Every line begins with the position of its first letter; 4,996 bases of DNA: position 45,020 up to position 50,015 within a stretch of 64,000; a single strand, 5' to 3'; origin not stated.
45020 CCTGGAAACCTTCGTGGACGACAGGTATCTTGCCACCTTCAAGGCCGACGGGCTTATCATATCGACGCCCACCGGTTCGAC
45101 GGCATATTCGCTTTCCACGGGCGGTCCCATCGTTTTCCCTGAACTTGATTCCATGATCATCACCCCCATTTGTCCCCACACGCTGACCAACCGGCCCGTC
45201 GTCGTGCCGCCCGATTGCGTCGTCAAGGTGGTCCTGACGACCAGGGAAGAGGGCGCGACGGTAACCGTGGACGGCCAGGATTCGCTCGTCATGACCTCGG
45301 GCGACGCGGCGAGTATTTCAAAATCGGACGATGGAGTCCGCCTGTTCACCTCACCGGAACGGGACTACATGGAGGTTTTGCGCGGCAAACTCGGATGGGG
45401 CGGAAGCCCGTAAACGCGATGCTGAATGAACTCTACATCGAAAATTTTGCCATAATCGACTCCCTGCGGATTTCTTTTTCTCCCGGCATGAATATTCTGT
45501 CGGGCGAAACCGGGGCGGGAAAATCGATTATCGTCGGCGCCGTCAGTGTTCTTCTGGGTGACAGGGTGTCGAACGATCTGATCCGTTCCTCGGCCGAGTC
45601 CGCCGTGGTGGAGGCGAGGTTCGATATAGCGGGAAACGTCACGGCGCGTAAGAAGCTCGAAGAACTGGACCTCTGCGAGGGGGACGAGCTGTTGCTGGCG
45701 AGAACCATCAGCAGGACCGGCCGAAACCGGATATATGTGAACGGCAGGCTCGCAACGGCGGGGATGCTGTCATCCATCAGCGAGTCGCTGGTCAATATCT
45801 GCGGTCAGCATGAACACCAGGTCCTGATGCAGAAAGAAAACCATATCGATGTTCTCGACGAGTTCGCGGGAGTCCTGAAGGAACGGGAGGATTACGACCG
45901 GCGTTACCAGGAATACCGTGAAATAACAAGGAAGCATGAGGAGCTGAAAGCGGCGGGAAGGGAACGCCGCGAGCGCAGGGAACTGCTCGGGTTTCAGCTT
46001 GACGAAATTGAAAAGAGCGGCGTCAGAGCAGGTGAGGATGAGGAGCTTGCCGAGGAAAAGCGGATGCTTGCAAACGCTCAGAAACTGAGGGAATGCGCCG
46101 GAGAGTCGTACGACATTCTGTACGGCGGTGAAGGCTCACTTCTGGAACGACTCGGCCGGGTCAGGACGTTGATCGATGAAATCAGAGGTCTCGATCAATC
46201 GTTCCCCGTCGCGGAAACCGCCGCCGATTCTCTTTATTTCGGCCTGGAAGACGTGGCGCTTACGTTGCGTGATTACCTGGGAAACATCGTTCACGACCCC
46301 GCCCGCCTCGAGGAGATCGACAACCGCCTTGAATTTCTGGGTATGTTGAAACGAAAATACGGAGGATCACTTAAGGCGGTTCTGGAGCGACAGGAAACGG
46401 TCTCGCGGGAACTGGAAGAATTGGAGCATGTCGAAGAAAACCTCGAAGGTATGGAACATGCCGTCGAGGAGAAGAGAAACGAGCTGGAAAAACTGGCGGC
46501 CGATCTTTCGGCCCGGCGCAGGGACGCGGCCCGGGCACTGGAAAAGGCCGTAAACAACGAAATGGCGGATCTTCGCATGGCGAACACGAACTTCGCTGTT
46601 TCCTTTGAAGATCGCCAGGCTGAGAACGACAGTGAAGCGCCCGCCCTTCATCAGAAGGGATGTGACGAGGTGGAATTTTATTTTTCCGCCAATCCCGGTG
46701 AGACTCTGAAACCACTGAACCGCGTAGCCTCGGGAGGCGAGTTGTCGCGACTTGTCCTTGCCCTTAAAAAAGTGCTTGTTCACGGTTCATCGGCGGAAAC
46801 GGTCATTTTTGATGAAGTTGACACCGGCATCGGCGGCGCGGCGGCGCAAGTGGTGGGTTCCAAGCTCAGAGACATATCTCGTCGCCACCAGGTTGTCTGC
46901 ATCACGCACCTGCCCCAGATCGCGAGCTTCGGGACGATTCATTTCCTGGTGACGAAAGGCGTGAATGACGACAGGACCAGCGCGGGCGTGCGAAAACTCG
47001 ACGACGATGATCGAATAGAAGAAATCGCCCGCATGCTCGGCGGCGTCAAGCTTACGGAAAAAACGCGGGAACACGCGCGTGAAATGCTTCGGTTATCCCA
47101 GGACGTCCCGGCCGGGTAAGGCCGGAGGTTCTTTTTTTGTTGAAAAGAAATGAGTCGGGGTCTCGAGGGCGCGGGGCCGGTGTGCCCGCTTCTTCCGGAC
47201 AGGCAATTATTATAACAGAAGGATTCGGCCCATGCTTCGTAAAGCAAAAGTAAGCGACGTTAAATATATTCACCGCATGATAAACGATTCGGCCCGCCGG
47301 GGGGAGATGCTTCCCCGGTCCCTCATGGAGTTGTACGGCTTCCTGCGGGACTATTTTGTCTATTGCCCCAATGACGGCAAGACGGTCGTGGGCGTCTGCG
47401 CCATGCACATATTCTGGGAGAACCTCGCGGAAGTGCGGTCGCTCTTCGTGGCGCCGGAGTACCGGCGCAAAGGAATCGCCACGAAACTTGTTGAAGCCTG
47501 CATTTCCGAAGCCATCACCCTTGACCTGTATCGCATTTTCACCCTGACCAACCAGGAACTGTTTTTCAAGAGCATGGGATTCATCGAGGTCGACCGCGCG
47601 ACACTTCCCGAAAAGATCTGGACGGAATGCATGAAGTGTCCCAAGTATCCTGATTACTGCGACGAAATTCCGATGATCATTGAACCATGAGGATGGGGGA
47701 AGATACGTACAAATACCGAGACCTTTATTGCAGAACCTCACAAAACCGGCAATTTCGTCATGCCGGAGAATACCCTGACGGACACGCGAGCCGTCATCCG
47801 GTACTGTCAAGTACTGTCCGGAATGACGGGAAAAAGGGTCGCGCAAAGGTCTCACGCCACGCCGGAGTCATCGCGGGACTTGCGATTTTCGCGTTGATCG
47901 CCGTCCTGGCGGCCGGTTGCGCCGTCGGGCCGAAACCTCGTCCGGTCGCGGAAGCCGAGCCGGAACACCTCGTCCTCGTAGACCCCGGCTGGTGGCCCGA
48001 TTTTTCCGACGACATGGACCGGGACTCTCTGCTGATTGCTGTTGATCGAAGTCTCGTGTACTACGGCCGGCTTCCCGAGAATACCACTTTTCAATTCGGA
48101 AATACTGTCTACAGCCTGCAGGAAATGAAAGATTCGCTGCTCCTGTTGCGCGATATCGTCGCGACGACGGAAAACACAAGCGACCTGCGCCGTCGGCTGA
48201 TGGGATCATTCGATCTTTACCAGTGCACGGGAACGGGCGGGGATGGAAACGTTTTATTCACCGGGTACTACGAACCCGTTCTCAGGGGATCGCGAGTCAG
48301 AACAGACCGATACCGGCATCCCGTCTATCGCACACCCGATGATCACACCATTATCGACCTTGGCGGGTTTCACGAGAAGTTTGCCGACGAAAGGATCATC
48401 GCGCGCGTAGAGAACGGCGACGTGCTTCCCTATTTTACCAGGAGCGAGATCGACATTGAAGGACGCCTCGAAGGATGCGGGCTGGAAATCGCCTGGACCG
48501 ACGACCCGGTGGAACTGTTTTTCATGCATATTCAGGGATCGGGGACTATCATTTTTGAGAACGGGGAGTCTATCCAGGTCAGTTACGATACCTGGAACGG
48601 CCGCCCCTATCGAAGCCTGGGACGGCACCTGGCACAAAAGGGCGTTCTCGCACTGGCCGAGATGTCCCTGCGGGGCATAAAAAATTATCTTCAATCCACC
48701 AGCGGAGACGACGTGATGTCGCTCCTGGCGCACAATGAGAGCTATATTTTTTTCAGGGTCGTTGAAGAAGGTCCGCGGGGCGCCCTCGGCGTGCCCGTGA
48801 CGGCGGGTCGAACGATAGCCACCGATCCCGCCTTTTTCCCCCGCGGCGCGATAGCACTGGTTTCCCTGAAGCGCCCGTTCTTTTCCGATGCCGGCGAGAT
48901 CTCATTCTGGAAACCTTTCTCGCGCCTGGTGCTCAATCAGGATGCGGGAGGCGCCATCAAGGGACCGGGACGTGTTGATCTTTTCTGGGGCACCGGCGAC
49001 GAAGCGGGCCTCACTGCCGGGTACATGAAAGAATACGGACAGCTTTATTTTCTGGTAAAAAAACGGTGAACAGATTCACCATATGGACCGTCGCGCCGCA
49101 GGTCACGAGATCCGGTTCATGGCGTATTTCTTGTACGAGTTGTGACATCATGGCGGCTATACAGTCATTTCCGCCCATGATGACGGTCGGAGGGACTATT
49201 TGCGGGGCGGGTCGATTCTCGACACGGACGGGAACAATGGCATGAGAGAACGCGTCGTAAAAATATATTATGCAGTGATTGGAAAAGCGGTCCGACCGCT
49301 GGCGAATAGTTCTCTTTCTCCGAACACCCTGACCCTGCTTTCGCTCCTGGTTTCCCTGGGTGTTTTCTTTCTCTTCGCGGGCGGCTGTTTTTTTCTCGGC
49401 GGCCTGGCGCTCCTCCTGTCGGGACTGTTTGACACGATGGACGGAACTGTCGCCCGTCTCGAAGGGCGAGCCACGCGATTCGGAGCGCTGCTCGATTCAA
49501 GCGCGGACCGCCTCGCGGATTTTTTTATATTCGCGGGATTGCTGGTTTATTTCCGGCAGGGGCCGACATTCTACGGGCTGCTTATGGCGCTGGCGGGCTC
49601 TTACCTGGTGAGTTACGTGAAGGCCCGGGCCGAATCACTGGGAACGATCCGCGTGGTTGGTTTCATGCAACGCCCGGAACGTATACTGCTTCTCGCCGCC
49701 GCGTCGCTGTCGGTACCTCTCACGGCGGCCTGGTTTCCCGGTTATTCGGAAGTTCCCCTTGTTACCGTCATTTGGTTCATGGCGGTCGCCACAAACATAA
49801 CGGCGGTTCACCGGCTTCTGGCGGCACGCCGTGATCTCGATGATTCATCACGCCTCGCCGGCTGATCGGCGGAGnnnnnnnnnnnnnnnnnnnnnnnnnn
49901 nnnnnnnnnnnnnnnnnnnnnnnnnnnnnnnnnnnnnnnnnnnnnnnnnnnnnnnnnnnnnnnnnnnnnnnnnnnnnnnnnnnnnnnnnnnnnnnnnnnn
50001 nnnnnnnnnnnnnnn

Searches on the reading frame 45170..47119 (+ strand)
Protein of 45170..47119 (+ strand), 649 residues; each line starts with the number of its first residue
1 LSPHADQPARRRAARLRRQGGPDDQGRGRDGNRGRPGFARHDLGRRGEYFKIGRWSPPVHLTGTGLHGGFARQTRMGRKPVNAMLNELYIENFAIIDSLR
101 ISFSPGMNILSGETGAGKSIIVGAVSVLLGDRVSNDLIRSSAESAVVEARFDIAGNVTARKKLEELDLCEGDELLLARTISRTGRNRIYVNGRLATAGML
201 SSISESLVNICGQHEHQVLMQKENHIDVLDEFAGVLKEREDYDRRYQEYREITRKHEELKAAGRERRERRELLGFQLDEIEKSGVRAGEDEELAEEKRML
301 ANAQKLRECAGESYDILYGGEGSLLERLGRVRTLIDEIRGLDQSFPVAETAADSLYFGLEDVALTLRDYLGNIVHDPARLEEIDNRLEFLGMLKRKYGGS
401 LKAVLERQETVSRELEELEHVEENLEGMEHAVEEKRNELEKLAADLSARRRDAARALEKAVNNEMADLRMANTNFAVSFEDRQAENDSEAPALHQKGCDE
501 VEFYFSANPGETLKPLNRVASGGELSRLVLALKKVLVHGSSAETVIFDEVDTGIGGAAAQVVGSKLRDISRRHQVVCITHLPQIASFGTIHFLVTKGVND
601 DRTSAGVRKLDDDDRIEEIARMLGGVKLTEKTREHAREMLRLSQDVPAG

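Call 13: search_protein_families(library=pfam, proteins=[window:45170-47119:+])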
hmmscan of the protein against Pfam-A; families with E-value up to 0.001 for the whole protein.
window:45170-47119:+ (649 aa): 4 families
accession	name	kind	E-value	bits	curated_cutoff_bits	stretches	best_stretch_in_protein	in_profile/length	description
PF02463.25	SMC_N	-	6e-15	55.7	40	1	84-584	1-201/220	RecF/RecN/SMC N terminal domain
PF13476.12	AAA_23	-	5.6e-11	43.9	27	1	88-280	2-189/201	AAA domain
PF13175.12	AAA_15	-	4.2e-05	23.8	32.1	1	84-170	1-83/374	AAA ATPase domain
PF10186.14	ATG14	-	0.0005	19.7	33.2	1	402-473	61-133/347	Vacuolar sorting 38 and autophagy-related subunit 14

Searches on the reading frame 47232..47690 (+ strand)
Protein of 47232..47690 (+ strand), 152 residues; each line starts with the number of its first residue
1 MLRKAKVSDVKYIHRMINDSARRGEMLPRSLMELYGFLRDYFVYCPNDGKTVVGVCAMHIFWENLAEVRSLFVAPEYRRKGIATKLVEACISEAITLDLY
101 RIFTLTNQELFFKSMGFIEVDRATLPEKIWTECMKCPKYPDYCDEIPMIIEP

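Call 13: search_protein_families(library=pfam, proteins=[window:47232-47690:+])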
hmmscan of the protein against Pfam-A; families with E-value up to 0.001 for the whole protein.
window:47232-47690:+ (152 aa): 4 families
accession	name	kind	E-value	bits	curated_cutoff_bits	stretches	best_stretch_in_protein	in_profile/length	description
PF00583.31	Acetyltransf_1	-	4.5e-15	56.4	20.7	1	40-117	33-116/116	Acetyltransferase (GNAT) family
PF13508.13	Acetyltransf_7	-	1.7e-13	51.2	27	1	48-118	10-83/84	Acetyltransferase (GNAT) domain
PF13673.13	Acetyltransf_10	-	1.5e-09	38.3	23.6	1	40-130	30-120/128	Acetyltransferase (GNAT) domain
PF13880.12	Acetyltransf_13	-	7e-05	23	22.8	1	68-95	7-34/69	ESCO1/2 acetyl-transferase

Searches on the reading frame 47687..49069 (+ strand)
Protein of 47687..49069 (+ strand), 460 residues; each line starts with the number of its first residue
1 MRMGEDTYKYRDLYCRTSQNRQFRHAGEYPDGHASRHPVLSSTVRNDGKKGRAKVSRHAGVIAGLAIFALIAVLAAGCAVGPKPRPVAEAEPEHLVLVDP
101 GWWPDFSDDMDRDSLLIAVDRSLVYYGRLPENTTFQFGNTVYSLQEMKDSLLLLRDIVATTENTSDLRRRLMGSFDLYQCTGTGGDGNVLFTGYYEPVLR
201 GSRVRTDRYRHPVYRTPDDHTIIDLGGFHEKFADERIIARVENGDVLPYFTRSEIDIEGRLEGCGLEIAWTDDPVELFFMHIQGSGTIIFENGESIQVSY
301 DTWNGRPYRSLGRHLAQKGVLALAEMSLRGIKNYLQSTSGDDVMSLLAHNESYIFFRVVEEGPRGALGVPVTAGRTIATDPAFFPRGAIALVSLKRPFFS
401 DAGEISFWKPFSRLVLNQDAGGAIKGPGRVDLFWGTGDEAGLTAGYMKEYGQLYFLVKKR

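Call 13: search_protein_families(library=pfam, proteins=[window:47687-49069:+])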
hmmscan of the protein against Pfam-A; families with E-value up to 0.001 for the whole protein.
window:47687-49069:+ (460 aa): 2 families
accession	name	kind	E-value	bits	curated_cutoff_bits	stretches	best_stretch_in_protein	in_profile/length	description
PF03562.22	MltA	-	3.4e-52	177.2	24.3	1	190-357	1-163/163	MltA specific insert domain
PF06725.17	3D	-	3e-20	72.6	23.8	1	375-456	1-71/72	3D domain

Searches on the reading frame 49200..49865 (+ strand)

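Call 13: search_protein_families(library=pfam, proteins=[window:49200-49865:+])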
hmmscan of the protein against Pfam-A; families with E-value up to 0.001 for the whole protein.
window:49200-49865:+ (221 aa): 1 family
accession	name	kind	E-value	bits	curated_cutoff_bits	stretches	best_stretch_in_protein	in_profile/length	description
PF01066.26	CDP-OH_P_transf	-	1.6e-15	58.2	22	1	40-183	3-138/152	CDP-alcohol phosphatidyltransferase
